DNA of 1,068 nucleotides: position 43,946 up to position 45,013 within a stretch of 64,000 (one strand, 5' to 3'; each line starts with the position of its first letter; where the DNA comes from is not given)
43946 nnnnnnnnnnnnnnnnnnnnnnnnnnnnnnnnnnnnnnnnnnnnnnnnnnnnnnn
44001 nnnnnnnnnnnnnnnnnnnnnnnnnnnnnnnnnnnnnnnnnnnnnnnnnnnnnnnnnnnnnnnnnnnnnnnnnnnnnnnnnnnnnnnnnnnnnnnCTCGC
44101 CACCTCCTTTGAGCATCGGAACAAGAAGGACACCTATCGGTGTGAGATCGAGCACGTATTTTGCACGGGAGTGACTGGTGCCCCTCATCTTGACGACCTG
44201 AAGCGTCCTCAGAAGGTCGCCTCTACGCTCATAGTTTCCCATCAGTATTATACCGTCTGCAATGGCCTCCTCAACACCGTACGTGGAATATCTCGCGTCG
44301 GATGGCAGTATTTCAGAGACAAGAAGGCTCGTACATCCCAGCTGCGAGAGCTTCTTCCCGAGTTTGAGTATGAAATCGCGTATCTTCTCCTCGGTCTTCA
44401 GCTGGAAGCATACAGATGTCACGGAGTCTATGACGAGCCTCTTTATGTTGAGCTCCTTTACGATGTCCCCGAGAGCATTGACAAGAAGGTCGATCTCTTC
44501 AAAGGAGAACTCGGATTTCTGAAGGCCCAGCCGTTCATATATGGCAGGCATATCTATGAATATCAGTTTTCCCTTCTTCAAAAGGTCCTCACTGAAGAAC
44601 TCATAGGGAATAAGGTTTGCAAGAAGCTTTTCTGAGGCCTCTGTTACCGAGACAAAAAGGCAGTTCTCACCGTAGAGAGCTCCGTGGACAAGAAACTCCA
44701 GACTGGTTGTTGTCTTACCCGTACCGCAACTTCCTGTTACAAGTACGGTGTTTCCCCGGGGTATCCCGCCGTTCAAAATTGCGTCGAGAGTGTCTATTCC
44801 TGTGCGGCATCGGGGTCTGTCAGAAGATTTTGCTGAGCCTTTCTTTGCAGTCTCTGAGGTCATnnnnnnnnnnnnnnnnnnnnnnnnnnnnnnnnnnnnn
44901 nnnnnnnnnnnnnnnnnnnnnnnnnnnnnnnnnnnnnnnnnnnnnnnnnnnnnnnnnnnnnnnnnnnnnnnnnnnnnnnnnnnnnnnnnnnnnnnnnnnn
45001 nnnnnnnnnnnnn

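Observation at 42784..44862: Three-gene KaiC-like cassette with one intact and two degenerate RecA-fold proteins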

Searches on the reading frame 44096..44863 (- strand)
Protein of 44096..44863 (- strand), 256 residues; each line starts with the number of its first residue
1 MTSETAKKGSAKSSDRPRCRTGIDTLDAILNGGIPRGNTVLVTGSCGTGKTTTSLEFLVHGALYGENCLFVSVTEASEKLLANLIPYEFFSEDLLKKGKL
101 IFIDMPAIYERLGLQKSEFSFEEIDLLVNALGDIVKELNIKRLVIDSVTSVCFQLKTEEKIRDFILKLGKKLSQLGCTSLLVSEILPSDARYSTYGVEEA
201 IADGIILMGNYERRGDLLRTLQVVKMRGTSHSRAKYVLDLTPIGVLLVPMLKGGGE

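Call 5: search_protein_families(library=pfam, proteins=[window:44096-44863:-], max_evalue=1)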
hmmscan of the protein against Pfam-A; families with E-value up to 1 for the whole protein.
window:44096-44863:- (256 aa): 19 families
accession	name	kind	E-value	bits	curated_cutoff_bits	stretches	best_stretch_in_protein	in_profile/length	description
PF06745.19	ATPase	-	1.3e-57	195.3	26.6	1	19-247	1-226/231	KaiC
PF13481.12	AAA_25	-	7.9e-08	32.6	27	1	23-182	19-187/195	AAA domain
PF00154.27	RecA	-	0.00038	20.4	27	1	19-77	33-92/262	recA bacterial DNA recombination protein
PF05625.17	PAXNEB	-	0.0011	18.6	28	1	18-84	18-85/366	PAXNEB protein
PF13173.12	AAA_14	-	0.0015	18.9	27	1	38-104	3-69/129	AAA domain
PF03796.21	DnaB_C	-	0.0044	16.9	27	1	20-110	3-94/255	DnaB-like helicase C terminal domain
PF13479.12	AAA_24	-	0.0046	17.3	27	1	37-151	2-76/195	AAA domain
PF13191.12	AAA_16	-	0.011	16.7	32.6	1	23-70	9-55/167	AAA ATPase domain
PF20720.3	nSTAND3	-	0.015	15.4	27.2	1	38-81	18-61/155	Novel STAND NTPase 3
PF13245.12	AAA_19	-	0.029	15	25.1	1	38-82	12-58/134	AAA domain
PF25199.1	nSTAND_NTPase5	-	0.036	14.3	34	1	24-53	27-57/145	Novel STAND NTPase 5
PF07088.17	GvpD_P-loop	-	0.084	13.2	24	1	37-59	10-32/189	GvpD gas vesicle protein, P-loop domain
PF08423.17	Rad51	-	0.11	12.2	22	1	19-59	8-48/244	Rad51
PF23442.1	DUF7125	-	0.13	11.8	29.1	1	18-43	3-28/207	Family of unknown function (DUF7125)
PF12775.13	AAA_7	-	0.18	11.7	25.8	1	29-58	25-54/181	P-loop containing dynein motor region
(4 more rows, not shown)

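Call 6: search_protein_families(library=ncbifam, proteins=[window:44096-44863:-], max_evalue=1)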
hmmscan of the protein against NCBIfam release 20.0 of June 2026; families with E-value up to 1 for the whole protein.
window:44096-44863:- (256 aa): 27 families (the best 25 are shown)
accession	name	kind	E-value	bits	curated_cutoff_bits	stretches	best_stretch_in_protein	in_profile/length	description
NF006799.0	PRK09302.1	equivalog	7e-44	150.2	408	1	15-250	9-241/515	circadian clock protein KaiC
TIGR03877.1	thermo_KaiC_1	hypoth_equivalog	5.6e-38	130.8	307.25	1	18-248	3-233/238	KaiC domain-containing protein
TIGR03880.1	KaiC_arch_3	hypoth_equivalog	8.4e-36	123.6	249.45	1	22-241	1-211/224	KaiC domain-containing protein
TIGR03881.1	KaiC_arch_4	hypoth_equivalog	1.5e-33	116.5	247.8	1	18-242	2-222/231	KaiC domain-containing protein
TIGR02655.1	circ_KaiC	equivalog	7.5e-33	113.9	546.25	1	19-250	3-231/484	circadian clock protein KaiC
TIGR03878.1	thermo_KaiC_2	hypoth_equivalog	7e-13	48.5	232.2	1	32-246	31-252/259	KaiC domain-containing protein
NF004723.0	PRK06067.1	subfamily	1.5e-12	47.6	194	1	19-250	16-238/243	flagellar accessory protein FlaH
NF052589.1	ArlH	equivalog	1.8e-09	37.7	215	1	24-232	7-206/229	archaellum protein ArlH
NF006320.0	PRK08533.1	equivalog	4.3e-08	33.1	215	1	24-226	11-201/230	flagellar accessory protein FlaH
TIGR00416.1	sms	equivalog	4.8e-08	32.2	403.05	1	11-81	68-138/454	DNA repair protein RadA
NF006861.0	PRK09361.1-1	equivalog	3e-06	26.9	278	1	20-151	6-125/235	DNA repair and recombination protein RadB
TIGR02237.1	recomb_radB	equivalog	6.3e-06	26.2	172.4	1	26-175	1-132/210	DNA repair and recombination protein RadB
NF003301.0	PRK04301.1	equivalog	2.1e-05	23.9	259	1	10-59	74-123/316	DNA repair and recombination protein RadA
TIGR03600.1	phage_DnaB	exception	0.00015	20.9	498.65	1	19-86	177-244/421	phage replicative helicase, DnaB family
TIGR02012.1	tigrfam_recA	equivalog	0.00024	20.5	325.3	1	11-82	28-100/321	recombinase RecA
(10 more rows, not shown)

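Call 60: search_solved_structures(query=window:44096-44863:-, max_evalue=0.001, show_alignments=1)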
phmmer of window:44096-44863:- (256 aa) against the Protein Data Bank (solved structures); distinct sequences matched with E-value up to 0.001: 54.
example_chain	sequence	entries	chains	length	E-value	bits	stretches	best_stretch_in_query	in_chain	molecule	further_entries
8zn5_B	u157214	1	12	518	9.4e-54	185.5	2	19-249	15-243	KaiC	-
5jwq_A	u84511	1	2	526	1.5e-46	162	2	13-241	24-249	Circadian clock protein kinase KaiC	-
8zn6_F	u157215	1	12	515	4e-46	160.5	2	18-250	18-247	KaiC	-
7dy1_A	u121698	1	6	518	5.6e-46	160.1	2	13-241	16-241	Circadian clock protein kinase KaiC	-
4o0m_A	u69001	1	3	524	5.9e-46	160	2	13-241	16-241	Circadian clock protein kinase KaiC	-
7s65_A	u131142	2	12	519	5.9e-46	160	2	15-250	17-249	Circadian clock protein kinase KaiC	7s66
3s1a_A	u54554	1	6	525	2.4e-45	158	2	15-250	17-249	Circadian clock protein kinase kaiC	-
9ofh_A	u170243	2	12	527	2.4e-45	158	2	15-250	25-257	Circadian clock oscillator protein KaiC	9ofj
3jzm_A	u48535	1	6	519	2.6e-45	157.9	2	15-250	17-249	Circadian clock protein kinase kaiC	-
7dye_A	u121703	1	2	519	3.3e-45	157.6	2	15-250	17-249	Circadian clock protein kinase KaiC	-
7x1z_A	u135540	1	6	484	3.9e-45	157.3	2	18-250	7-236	Circadian clock oscillator protein KaiC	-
3k0f_A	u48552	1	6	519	4.8e-45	157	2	15-250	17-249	Circadian clock protein kinase KaiC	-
3k09_A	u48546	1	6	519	5e-45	157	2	15-250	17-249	Circadian clock protein kinase kaiC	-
7x1y_A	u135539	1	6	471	5e-45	157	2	18-250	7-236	Circadian clock oscillator protein KaiC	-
4dug_A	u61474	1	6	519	6e-45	156.7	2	15-250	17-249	Circadian clock protein kinase kaiC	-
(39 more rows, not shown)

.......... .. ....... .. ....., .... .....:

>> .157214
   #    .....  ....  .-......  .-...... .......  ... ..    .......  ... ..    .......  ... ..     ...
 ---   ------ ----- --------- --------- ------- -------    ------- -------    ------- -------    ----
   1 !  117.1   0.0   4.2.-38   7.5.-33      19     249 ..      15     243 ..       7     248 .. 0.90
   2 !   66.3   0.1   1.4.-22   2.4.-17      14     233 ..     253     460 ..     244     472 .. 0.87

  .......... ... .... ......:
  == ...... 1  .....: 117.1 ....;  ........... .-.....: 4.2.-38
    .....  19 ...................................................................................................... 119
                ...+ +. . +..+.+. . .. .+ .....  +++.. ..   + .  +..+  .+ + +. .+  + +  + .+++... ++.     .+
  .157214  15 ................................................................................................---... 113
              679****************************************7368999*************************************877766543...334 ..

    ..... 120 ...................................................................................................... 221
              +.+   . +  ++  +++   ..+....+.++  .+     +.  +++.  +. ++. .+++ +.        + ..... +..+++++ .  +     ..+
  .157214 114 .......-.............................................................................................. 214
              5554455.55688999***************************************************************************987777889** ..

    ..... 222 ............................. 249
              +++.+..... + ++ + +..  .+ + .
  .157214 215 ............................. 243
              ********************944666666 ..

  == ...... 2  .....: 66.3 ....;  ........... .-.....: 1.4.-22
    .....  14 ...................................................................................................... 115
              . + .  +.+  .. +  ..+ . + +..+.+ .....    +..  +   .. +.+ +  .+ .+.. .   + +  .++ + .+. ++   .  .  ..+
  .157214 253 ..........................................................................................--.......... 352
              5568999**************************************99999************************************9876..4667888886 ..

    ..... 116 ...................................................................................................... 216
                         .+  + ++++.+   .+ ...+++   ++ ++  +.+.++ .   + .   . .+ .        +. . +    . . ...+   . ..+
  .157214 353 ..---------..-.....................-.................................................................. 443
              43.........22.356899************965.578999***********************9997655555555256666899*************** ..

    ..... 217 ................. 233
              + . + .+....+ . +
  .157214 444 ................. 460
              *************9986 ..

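Call 72: search_protein_families(library=padloc, proteins=[window:44096-44863:-], max_evalue=0.01)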
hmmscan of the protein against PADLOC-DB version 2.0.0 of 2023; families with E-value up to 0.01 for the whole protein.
window:44096-44863:- (256 aa): 1 family
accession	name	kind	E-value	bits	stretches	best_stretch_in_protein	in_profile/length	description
PDLC04140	mad8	-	1.1e-07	29.7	1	73-183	136-231/314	mads_8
